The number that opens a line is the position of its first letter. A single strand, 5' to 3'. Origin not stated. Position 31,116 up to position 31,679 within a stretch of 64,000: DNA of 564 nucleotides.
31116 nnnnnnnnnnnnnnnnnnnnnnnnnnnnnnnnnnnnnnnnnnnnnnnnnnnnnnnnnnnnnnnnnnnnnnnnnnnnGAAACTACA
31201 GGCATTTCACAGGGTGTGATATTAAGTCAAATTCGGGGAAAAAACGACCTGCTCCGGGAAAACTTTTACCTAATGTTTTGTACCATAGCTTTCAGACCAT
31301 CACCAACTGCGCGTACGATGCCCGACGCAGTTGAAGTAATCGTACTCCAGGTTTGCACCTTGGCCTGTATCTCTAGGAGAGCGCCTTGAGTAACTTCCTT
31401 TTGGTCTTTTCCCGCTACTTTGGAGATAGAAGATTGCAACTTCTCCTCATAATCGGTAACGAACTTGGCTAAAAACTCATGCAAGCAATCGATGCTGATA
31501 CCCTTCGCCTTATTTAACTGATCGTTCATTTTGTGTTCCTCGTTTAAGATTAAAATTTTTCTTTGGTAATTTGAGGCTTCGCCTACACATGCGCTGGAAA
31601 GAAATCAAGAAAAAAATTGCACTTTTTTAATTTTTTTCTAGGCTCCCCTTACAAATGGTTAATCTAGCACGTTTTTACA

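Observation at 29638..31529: Stand-alone T3SS needle/chaperone/inner-rod cluster with two needle paralogs, embedded among housekeeping genes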

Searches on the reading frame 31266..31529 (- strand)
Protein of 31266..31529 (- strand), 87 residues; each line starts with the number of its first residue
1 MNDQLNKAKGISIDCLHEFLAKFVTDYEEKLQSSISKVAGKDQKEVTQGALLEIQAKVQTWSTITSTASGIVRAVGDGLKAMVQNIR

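Call 3: search_protein_families(library=pfam, proteins=[window:31266-31529:-], max_evalue=1)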
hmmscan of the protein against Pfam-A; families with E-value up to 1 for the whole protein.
window:31266-31529:- (87 aa): 2 families
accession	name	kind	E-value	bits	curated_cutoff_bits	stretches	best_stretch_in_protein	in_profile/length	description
PF09392.15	T3SS_needle_F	-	6.1e-10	39.6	29.4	1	17-86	5-71/71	Type III secretion needle MxiH, YscF, SsaG, EprI, PscF, EscF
PF05896.17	NQRA_N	-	0.033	14.8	25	1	35-86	39-89/94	NqrA N-terminal barrel-sandwich hybrid domain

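Call 4: search_protein_families(library=ncbifam, proteins=[window:31266-31529:-], max_evalue=1)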
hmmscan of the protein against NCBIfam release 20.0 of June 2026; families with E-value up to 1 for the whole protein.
window:31266-31529:- (87 aa): 2 families
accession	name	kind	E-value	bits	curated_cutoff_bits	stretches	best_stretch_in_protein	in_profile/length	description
TIGR02105.1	III_needle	equivalog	0.00084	19.7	41.7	1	50-86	36-72/72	type III secretion system needle filament subunit SctF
NF007656.0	PRK10328.1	equivalog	0.07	13.3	202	1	8-65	18-65/134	DNA-binding protein StpA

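Call 28: find_homologous_proteins(query=window:31266-31529:-, max_evalue=0.001)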
Query window:31266-31529:- (87 aa): 2 proteins with E <= 0.001 among 2 candidates.
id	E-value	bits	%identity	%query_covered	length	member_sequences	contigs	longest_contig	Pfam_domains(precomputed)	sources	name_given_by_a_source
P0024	8.1e-48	177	100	100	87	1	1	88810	PF09392.17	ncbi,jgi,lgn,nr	ncbi:MAG: EscF/YscF/HrpA family type III secretion system needle major subunit [Puniceicoccales bact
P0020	2.1e-17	80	57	89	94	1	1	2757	-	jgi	-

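Call 67: search_protein_representatives(protein=window:31266-31529:-)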
Query: 87 residues. Proteins with E-value up to 0.001 (for the whole library): 22; up to 1e-10: 6; up to 1e-30: 0. The best 22 are listed.
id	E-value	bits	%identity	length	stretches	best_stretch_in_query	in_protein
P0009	5.6e-19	83.8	55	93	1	10-87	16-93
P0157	2.7e-15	72.1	51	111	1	11-87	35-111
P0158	1.3e-13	66.8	49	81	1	9-87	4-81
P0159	1.1e-12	63.7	26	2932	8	12-78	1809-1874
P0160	1.8e-12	63.1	38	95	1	10-87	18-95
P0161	6.3e-12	61.4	43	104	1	11-87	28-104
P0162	1.2e-10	57.3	45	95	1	11-87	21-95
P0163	1.2e-10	57.3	40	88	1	6-87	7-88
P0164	9.7e-09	51.3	38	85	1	5-87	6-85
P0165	6.6e-08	48.6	53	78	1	39-87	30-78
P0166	1.8e-07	47.3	35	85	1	5-87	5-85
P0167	1.9e-07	47.2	42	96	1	12-87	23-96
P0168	3.0e-07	46.5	37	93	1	9-87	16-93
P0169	3.5e-07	46.3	35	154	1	7-87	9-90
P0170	6.4e-07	45.5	41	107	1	19-87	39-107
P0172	7.7e-06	42.1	31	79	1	11-87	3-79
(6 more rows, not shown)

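Call 69: list_cluster_members(proteins=[P0157, P0158, P0160, P0161, P0162, P0163, P0164, P0166, P0168, P0172])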
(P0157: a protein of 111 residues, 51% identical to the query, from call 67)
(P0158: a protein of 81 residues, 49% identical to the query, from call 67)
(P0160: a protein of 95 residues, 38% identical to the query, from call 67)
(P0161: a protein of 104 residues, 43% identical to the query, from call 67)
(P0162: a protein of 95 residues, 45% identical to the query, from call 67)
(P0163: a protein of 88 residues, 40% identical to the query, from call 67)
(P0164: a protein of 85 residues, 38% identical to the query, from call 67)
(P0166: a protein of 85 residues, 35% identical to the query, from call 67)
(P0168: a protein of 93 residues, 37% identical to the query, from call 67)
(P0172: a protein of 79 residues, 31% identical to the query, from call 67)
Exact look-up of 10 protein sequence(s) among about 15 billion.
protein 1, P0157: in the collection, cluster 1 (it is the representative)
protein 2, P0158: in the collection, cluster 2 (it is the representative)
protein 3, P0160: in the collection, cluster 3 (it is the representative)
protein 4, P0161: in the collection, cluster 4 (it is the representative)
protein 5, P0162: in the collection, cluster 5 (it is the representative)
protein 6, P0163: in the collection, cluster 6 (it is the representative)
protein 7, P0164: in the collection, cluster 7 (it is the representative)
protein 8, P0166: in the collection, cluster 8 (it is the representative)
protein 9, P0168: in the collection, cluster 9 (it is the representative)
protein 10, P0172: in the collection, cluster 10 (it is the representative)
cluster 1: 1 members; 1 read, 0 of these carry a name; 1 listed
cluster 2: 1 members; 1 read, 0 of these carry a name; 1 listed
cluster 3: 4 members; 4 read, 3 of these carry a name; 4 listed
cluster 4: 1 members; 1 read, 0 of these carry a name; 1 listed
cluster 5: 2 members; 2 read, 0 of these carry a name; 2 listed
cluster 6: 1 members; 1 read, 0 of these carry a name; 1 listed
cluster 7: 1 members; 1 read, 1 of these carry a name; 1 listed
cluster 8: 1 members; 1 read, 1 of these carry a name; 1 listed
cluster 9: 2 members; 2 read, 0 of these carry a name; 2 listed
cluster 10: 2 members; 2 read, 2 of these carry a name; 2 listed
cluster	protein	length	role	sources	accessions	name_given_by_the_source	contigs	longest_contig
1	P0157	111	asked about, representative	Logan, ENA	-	-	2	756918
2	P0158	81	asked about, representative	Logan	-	-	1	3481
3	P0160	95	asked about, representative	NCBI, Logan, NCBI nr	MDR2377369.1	MAG: hypothetical protein LBD54_01290 [Puniceicoccales bacterium] | hypothetical protein [Puniceicoccales bacterium]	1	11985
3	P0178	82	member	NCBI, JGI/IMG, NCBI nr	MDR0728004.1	MAG: hypothetical protein LBF21_00090 [Puniceicoccales bacterium] | hypothetical protein | hypothetical protein [Puniceicoccales bacterium]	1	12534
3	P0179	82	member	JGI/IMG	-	hypothetical protein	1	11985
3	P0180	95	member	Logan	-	-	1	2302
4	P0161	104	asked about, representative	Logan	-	-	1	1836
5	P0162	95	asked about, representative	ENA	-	-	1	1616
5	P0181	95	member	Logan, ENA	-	-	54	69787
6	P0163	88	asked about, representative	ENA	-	-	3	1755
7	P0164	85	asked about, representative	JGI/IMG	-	hypothetical protein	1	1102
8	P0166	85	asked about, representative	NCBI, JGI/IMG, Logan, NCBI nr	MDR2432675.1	MAG: hypothetical protein LBD34_02895 [Puniceicoccales bacterium] | hypothetical protein | hypothetical protein [Puniceicoccales bacterium]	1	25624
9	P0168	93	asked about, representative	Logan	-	-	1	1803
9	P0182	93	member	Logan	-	-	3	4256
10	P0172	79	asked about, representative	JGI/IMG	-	type III secretion apparatus needle protein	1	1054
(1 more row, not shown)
